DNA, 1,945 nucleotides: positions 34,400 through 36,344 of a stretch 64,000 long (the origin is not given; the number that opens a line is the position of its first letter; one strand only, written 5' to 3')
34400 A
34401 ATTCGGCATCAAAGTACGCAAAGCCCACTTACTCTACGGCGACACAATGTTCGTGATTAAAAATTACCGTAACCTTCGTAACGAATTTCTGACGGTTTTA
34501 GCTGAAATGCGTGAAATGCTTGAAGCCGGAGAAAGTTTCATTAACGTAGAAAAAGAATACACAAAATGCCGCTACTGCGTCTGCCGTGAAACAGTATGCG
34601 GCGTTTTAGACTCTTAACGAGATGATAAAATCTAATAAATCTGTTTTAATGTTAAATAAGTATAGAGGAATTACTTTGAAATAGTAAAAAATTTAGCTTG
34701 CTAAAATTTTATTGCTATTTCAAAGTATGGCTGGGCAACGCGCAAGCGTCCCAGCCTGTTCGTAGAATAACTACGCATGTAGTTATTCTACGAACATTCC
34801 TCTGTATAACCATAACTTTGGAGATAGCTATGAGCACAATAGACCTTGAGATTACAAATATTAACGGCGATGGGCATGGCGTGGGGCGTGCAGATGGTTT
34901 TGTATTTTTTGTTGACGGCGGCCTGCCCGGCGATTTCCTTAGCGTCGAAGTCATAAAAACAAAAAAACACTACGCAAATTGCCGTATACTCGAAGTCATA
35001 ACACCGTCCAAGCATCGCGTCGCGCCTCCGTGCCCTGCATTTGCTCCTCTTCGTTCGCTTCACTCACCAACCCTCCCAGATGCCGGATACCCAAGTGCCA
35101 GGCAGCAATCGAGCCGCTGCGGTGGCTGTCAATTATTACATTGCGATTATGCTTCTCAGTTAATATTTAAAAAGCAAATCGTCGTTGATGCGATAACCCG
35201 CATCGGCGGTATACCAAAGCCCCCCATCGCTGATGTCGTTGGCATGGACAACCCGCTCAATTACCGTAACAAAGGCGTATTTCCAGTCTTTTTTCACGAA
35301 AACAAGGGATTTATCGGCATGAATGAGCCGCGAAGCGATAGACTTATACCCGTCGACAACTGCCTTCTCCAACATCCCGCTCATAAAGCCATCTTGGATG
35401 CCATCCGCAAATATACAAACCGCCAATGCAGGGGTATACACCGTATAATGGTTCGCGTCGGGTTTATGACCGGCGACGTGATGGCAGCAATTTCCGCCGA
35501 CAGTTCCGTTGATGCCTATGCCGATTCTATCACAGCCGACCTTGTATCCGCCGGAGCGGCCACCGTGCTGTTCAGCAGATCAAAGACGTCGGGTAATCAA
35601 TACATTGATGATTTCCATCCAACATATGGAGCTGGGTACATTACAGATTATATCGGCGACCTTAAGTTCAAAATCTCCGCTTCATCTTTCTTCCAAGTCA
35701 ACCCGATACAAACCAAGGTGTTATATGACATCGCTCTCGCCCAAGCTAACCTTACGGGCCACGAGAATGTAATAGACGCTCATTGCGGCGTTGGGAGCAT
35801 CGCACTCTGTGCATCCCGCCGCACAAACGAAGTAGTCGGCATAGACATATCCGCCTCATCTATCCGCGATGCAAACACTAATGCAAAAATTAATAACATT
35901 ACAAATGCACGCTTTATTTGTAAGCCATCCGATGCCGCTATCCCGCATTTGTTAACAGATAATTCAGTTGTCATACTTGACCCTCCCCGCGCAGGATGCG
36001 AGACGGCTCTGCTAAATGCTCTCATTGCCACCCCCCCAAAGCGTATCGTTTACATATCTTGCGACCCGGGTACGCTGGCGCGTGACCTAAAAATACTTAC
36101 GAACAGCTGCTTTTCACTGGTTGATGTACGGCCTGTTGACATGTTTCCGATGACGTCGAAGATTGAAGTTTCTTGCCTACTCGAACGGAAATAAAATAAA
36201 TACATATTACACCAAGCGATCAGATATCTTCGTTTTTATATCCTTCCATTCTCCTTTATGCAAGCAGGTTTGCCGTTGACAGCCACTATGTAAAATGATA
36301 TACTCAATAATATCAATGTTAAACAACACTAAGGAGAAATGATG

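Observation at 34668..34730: Conserved ~60-nt palindromic element shared by the rlmD and murC upstream regions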

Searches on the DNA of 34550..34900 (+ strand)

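Call 34: search_rna_families(source=window, start=34550, end=34900, threshold=evalue, max_evalue=10)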
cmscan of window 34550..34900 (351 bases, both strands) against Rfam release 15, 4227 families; matches with E-value up to 10: 11.
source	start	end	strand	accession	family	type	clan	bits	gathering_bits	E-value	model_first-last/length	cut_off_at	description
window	34674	34727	+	RF04255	MIR8001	Gene; miRNA;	-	24.8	90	0.014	1-67/67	no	MIR8001 microRNA precursor family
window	34672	34725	-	RF04255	MIR8001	Gene; miRNA;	-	23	90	0.04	1-67/67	no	MIR8001 microRNA precursor family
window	34757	34796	-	RF04241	mir-5014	Gene; miRNA;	-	19.9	101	0.13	1-123/123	no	mir-5014 microRNA precursor family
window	34670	34729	+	RF03781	mir-4524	Gene; miRNA;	-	19.7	68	0.11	1-84/84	no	mir-4524 microRNA precursor family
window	34673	34726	+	RF03321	mir-1006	Gene; miRNA;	-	18.3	64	0.83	14-69/78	no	mir-1006 microRNA precursor family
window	34800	34843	-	RF01751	potC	Cis-reg;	-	16.6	44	1.5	1-70/70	no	potC RNA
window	34670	34731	+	RF04172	MIR8675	Gene; miRNA;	-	15.8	90.8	3.8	1-95/95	no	MIR8675 microRNA precursor family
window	34674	34798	+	RF02488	GlsR25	Gene; snRNA; snoRNA; HACA-box;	-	15.4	100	1.4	1-146/146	no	Small nucleolar RNA GlsR25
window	34761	34792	-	RF04099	MIR837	Gene; miRNA;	-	15.1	117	3.2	1-122/122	no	MIR837 microRNA precursor family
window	34676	34721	-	RF03621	MIR4245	Gene; miRNA;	-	14.8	74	7.6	1-128/128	no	MIR4245 microRNA precursor family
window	34617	34764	+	RF01295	SCARNA7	Gene; snRNA; snoRNA; scaRNA;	-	12.3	65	0.48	1-330/330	no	Small Cajal body-specific RNA 7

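Call 60: search_dna_similar(query=window:34634-34729:+, collection=phages, mode=distant, max_evalue=1, max_rows=10)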
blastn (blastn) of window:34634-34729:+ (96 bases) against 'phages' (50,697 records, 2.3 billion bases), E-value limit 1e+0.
Records with a match: 167; places in all: 168; records where one place covers at least 80% of the query: 0.
Best place of each record, by identity: 95-99% 3; 80-90% 3; 60-80% 161.
By first word of the organism name: Escherichia 128; Yersinia 15; Shigella 11; Salmonella 3; Streptococcus 3; Staphylococcus 2; Bacillus 2; Enterobacteria 1; Tequatrovirus 1; Klebsiella 1.
By host as written in the record: Escherichia coli 73; - 16; Yersinia pseudotuberculosis 11; Escherichia coli ATCC 25922 5; Escherichia sp. 3; Escherichia coli O157:H7 3; Escherichia coli str. K-12 substr. MG1655 3; Shigella flexneri 2; and 40 more.
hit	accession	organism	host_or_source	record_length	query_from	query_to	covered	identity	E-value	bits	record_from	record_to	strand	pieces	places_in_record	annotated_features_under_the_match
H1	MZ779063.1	Staphylococcus phage vB_SauM-UFV_DC4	Staphylococcus aureus UFV2030RH1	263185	15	60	48%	78.3%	9e-1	38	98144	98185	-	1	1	hypothetical protein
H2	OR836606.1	Staphylococcus phage LY01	Staphylococcus aureus YZ4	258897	15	60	48%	78.3%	9e-1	38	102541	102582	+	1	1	hypothetical protein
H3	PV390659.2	Escherichia phage vB_EcoM_P8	Escherichia coli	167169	29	72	46%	79.5%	3e-1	40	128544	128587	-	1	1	baseplate wedge protein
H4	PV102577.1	Escherichia phage vB_EcoM_BMB16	Escherichia coli DH5[alpha]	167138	29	72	46%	79.5%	3e-1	40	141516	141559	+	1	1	baseplate wedge subunit and tail pin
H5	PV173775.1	Escherichia phage GEP001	Escherichia coli ATCC 35150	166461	29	72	46%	79.5%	3e-1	40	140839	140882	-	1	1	baseplate wedge subunit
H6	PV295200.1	Escherichia phage vB_Eco_BCPEco_001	Escherichia coli 002/1-14/R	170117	29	72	46%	79.5%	3e-1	40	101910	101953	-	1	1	hypothetical protein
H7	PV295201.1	Shigella phage vB_Shso_BCPShso_001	Shigella sonnei 005/2-13/R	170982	29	72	46%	79.5%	3e-1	40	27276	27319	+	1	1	hypothetical protein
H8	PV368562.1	Salmonella phage vB_Sen_BCPSen_003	Salmonella enterica subsp. enterica ...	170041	29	72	46%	79.5%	3e-1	40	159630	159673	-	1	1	hypothetical protein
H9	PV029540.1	Escherichia phage PBM-1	Escherichia sp.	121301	29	72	46%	79.5%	3e-1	40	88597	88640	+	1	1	baseplate wedge subunit and tail pin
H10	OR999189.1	Enterobacteria phage P922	Escherichia coli 25922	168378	29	72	46%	79.5%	3e-1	40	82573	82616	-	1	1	baseplate wedge completion tail pin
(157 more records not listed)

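Call 61: search_dna_similar(query=window:34634-34729:+, collection=plasmids, mode=distant, max_evalue=1, max_rows=10)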
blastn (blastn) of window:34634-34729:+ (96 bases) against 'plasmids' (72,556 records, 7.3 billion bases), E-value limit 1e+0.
Records with a match: 10; places in all: 10; records where one place covers at least 80% of the query: 0.
Best place of each record, by identity: 90-95% 5; 80-90% 3; 60-80% 2.
By first word of the organism name: Ralstonia 3; Bacillus 2; Clostridium 2; Adhaeribacter 1; Lactobacillus 1; Streptococcus 1.
By predicted mobility (MOB-suite, as given by PLSDB): non-mobilizable 7; mobilizable 3.
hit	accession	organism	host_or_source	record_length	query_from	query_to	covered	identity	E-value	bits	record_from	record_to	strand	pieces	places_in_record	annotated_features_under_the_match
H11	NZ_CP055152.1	Adhaeribacter radiodurans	Cell culture,rhizospheric soil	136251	13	87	78%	73.3%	2e-1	41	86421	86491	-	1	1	none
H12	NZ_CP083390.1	Lactobacillus crispatus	Homo sapiens,Whole organism,urine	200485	25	77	55%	79.6%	8e-1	40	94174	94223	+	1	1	none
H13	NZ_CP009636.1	Bacillus cereus 03BB108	Dust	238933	47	80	35%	86.1%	2e-1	41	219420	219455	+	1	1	DUF3902 family protein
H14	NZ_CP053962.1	Bacillus cereus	-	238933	47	80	35%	86.1%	2e-1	41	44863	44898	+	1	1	DUF3902 family protein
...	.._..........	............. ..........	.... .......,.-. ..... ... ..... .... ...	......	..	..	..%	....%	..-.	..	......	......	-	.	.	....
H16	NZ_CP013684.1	Clostridium botulinum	Microbial isolate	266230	37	63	28%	92.6%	2e-1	41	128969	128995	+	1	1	hypothetical protein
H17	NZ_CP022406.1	Clostridium sporogenes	-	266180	37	63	28%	92.6%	2e-1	41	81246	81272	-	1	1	hypothetical protein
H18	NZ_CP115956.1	Ralstonia pseudosolanacearum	Solanum tuberosum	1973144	49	75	28%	92.6%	2e-1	41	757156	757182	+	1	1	none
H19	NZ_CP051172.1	Ralstonia pseudosolanacearum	Whole organism,potato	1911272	49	75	28%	92.6%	2e-1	41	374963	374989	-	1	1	none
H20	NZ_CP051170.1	Ralstonia pseudosolanacearum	Whole organism,potato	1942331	49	75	28%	92.6%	2e-1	41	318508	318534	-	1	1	none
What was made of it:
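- Tried and rejected: Phages and plasmids. blastn gave E of 0.2 or higher (calls 60, 61).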

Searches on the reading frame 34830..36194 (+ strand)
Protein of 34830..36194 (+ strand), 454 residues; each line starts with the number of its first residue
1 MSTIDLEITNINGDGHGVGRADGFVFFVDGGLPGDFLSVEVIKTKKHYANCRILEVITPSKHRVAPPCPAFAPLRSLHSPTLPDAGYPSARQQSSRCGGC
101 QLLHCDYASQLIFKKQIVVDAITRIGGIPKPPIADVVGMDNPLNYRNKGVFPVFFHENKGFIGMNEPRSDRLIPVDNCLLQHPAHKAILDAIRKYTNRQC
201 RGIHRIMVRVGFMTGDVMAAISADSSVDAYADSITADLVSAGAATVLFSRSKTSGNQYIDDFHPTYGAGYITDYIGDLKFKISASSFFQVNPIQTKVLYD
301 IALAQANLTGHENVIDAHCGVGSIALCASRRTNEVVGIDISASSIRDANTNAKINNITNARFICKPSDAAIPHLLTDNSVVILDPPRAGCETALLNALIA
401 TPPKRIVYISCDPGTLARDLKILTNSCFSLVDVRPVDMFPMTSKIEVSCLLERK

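Call 8: search_protein_families(library=ncbifam, proteins=[window:34830-36194:+])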
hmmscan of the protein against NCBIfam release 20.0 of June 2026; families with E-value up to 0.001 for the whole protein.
window:34830-36194:+ (454 aa): 24 families
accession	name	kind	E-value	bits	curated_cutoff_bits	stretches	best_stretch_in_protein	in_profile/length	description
TIGR00479.1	rumA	equivalog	1.5e-98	330.5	183.55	2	95-446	62-432/432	23S rRNA (uracil(1939)-C(5))-methyltransferase RlmD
NF009639.0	PRK13168.1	equivalog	4.9e-64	216.8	458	1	4-453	17-445/446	23S rRNA (uracil(1939)-C(5))-methyltransferase RlmD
NF002909.0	PRK03522.2-1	equivalog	7.4e-35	120.8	553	1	275-454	197-374/374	23S rRNA (uracil(747)-C(5))-methyltransferase RlmC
NF002910.0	PRK03522.2-3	equivalog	3.1e-34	118.6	558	1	271-453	195-382/383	23S rRNA (uracil(747)-C(5))-methyltransferase RlmC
TIGR02085.1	meth_trns_rumB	equivalog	1.9e-30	106.1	429.5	1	276-453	199-374/374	23S rRNA (uracil(747)-C(5))-methyltransferase RlmC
TIGR02143.1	trmA_only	equivalog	2e-18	66.5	334.65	2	379-454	280-352/352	tRNA (uridine(54)-C5)-methyltransferase TrmA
NF002913.0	PRK03522.2-6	equivalog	3.7e-13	49.5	537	1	369-453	258-340/342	23S rRNA (uracil(747)-C(5))-methyltransferase RlmC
NF011529.0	PRK14968.1-3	equivalog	4.6e-09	36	162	1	309-363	33-87/198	putative methyltransferase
TIGR03534.1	RF_mod_PrmC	equivalog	7.8e-07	28.8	199.1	1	293-365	71-145/253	peptide chain release factor N(5)-glutamine methyltransferase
NF053605.1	PyTRAM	equivalog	1.3e-06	28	85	1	5-49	9-53/56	TRAM domain-containing RNA chaperone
TIGR01983.1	UbiG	equivalog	1.5e-05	24.4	102.95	1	294-365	34-104/228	bifunctional 2-polyprenyl-6-hydroxyphenol methylase/3-demethylubiquinol 3-O-methyltransferase UbiG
TIGR02021.1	BchM-ChlM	equivalog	5.6e-05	22.7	158.9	1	304-362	49-107/218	magnesium protoporphyrin IX methyltransferase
NF043040.1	corrin_prot_MT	hypoth_equivalog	8e-05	22.2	180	1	308-360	39-91/216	corrinoid protein-associated methyltransferase CpaM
TIGR04345.1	ovoA_Cterm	equivalog_domain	0.0001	21.9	170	1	295-350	26-81/242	putative 4-mercaptohistidine N1-methyltransferase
NF053718.1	23SC1962Mtase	equivalog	0.00011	21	575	1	312-363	212-263/383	23S rRNA (cytosine(1962)-C(5))-methyltransferase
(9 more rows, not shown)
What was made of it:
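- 34830..36194 (+): rlmD, the gene downstream of copy 1. TIGR00479, 330.5 bits (call 8).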

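Call 37: find_homologous_proteins(query=window:34830-36194:+, max_evalue=1e-60)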
Query window:34830-36194:+ (454 aa): 6349 proteins with E <= 1e-60 among 8000 candidates; the best 120 are listed.
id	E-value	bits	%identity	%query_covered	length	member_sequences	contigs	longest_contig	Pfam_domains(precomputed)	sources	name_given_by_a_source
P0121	0.0e+0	1037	100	100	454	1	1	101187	PF13847.13,PF13649.13,PF01938.27,PF05958.18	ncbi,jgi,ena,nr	ncbi:MAG: 23S rRNA (uracil(1939)-C(5))-methyltransferase RlmD [Defluviitaleaceae bacterium]|nr:23S r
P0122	4.9e-126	440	47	99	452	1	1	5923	PF13847.13,PF06325.20,PF13649.13,PF01938.27,PF05958.18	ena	-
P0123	1.4e-125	438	48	99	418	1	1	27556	PF13847.13,PF13649.13,PF09445.17,PF01938.27,PF05958.18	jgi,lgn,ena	-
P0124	1.3e-124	435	47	99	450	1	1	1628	PF13847.13,PF13649.13,PF01938.27,PF05958.18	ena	-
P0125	1.1e-122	429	47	99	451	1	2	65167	PF13847.13,PF13649.13,PF01938.27,PF05958.18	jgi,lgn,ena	-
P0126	2.5e-122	428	48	98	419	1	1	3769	PF13847.13,PF03602.22,PF13649.13,PF21579.5,PF01938.27,PF05958.18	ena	-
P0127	4.4e-122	427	47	99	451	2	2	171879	PF13847.13,PF06325.20,PF03602.22,PF13649.13,PF09445.17,PF01938.27,PF08241.19,PF05958.18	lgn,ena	-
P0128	1.2e-121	425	46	99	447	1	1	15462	PF13847.13,PF13649.13,PF09445.17,PF01938.27,PF05958.18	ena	-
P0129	1.6e-121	425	48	95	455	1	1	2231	PF13847.13,PF13649.13,PF09445.17,PF01938.27,PF05958.18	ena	-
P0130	2.3e-121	425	45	100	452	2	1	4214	PF13847.13,PF03602.22,PF13649.13,PF09445.17,PF01938.27,PF05958.18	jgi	-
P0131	4.3e-121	424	45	99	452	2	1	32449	PF13847.13,PF13649.13,PF09445.17,PF01938.27,PF05958.18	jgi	-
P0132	1.0e-120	422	45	98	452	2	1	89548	PF13847.13,PF13649.13,PF01938.27,PF05958.18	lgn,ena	-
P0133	1.5e-120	422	46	98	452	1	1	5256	PF13847.13,PF13649.13,PF01938.27,PF05958.18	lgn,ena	-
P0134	3.4e-120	421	44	99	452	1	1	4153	PF13847.13,PF03602.22,PF13649.13,PF02475.24,PF09445.17,PF01938.27,PF05958.18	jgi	-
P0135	3.9e-119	417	44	99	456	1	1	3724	PF13847.13,PF13649.13,PF09445.17,PF01938.27,PF05958.18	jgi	-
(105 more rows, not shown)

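Call 45: find_encoding_contigs(protein=P0121, flank=10000, max_places=6)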
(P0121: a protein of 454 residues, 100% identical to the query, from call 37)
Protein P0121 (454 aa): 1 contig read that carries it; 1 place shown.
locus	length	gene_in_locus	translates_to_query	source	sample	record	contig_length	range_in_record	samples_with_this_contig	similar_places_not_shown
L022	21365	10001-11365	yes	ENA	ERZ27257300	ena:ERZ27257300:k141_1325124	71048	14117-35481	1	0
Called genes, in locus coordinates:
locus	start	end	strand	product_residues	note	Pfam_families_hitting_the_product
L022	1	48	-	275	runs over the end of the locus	PF00970:FAD_binding_6 (weak), PF00175:NAD_binding_1, PF10418:DHODB_Fe-S_bind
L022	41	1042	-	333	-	PF13237:Fer4_10 (faint), PF13534:Fer4_17 (faint), PF13187:Fer4_9 (faint), PF13183:Fer4_8 (weak), PF17179:Fer4_22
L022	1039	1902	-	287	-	PF13183:Fer4_8 (weak)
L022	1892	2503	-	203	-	PF00583:Acetyltransf_1, PF13508:Acetyltransf_7 (weak)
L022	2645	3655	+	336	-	PF00044:Gp_dh_N, PF02800:Gp_dh_C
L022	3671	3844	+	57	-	PF27208:TP_0214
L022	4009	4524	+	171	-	PF11839:Alanine_zipper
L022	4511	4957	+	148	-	-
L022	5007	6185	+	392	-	PF07969:Amidohydro_3 (weak), PF01979:Amidohydro_1, PF07969:Amidohydro_3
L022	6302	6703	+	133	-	PF07931:CPT, PF13238:AAA_18, PF13671:AAA_33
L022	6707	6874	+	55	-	-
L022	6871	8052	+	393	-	PF00248:Aldo_ket_red, PF13183:Fer4_8 (weak), PF13187:Fer4_9, PF13534:Fer4_17 (weak)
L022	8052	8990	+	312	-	PF01336:tRNA_anti-codon, PF01966:HD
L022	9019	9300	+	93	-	-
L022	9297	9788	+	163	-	-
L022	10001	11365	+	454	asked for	PF01938:TRAM, PF05958:tRNA_U5-meth_tr (weak), PF13847:Methyltransf_31, PF13649:Methyltransf_25 (weak), PF05958:tRNA_U5-meth_tr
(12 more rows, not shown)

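Call 48: find_encoding_contigs(protein=P0127, flank=10000, max_places=2)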
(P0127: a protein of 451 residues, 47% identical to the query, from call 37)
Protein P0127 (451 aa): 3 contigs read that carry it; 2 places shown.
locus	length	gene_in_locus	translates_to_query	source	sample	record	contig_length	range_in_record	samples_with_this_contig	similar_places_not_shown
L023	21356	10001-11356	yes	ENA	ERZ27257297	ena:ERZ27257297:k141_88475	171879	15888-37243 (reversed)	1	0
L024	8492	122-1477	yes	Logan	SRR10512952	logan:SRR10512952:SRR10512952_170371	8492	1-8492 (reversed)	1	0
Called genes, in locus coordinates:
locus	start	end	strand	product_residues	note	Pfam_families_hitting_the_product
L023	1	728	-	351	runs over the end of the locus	-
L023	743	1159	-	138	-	PF07739:TipAS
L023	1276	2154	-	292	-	PF02645:DegV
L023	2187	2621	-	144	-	PF09579:Spore_YtfJ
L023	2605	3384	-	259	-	-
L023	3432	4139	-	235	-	PF07314:Lit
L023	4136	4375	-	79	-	-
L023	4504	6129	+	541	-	PF18425:CspB_prodomain, PF00082:Peptidase_S8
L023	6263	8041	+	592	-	PF07881:Fucose_iso_N1, PF07882:Fucose_iso_N2, PF02952:Fucose_iso_C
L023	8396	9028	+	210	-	PF12822:ECF_trnsprt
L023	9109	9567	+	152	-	-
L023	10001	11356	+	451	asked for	PF01938:TRAM, PF05958:tRNA_U5-meth_tr, PF03602:Cons_hypoth95 (faint), PF06325:PrmA (weak), PF08241:Methyltransf_11 (faint), PF09445:Methyltransf_15 (faint), PF13649:Methyltransf_25, PF13847:Methyltransf_31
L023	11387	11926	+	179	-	PF01066:CDP-OH_P_transf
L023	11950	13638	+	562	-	PF08757:CotH, PF07833:Cu_amine_oxidN1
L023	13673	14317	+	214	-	-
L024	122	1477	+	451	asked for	PF01938:TRAM, PF05958:tRNA_U5-meth_tr, PF03602:Cons_hypoth95 (faint), PF06325:PrmA (weak), PF08241:Methyltransf_11 (faint), PF09445:Methyltransf_15 (faint), PF13649:Methyltransf_25, PF13847:Methyltransf_31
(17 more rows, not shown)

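Call 49: find_encoding_contigs(protein=P0125, flank=10000, max_places=2)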
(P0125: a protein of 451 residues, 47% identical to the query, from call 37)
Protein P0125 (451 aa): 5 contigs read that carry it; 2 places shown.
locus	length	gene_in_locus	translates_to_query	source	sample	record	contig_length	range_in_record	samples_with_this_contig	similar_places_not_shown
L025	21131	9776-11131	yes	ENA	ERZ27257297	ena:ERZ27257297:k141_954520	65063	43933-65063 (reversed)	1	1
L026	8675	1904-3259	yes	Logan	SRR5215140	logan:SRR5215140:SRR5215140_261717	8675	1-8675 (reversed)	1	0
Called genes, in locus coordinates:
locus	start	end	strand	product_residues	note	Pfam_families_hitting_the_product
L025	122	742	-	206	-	PF01471:PG_binding_1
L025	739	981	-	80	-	-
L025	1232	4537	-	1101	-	-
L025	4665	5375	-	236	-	-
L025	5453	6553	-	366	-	PF08238:Sel1 (faint)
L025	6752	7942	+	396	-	PF02771:Acyl-CoA_dh_N, PF02770:Acyl-CoA_dh_M, PF00441:Acyl-CoA_dh_1, PF08028:Acyl-CoA_dh_2, PF22924:ACOX_C_alpha1 (weak)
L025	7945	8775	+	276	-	PF01012:ETF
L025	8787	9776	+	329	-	PF01012:ETF, PF00766:ETF_alpha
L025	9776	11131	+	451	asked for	PF01938:TRAM, PF05958:tRNA_U5-meth_tr, PF13649:Methyltransf_25 (weak), PF13847:Methyltransf_31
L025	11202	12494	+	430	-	-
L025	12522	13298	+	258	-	PF01048:PNP_UDP_1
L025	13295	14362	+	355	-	PF07883:Cupin_2 (faint), PF21621:MPI_cupin_dom (weak)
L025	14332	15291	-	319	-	PF00294:PfkB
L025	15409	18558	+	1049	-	PF22907:Ams1-like_1st (weak), PF01074:Glyco_hydro_38N, PF09261:Alpha-mann_mid, PF07748:Glyco_hydro_38C, PF17677:Glyco_hydro38C2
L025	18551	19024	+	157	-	PF13302:Acetyltransf_3, PF00583:Acetyltransf_1 (weak)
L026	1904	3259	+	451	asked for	PF01938:TRAM, PF05958:tRNA_U5-meth_tr, PF13649:Methyltransf_25 (weak), PF13847:Methyltransf_31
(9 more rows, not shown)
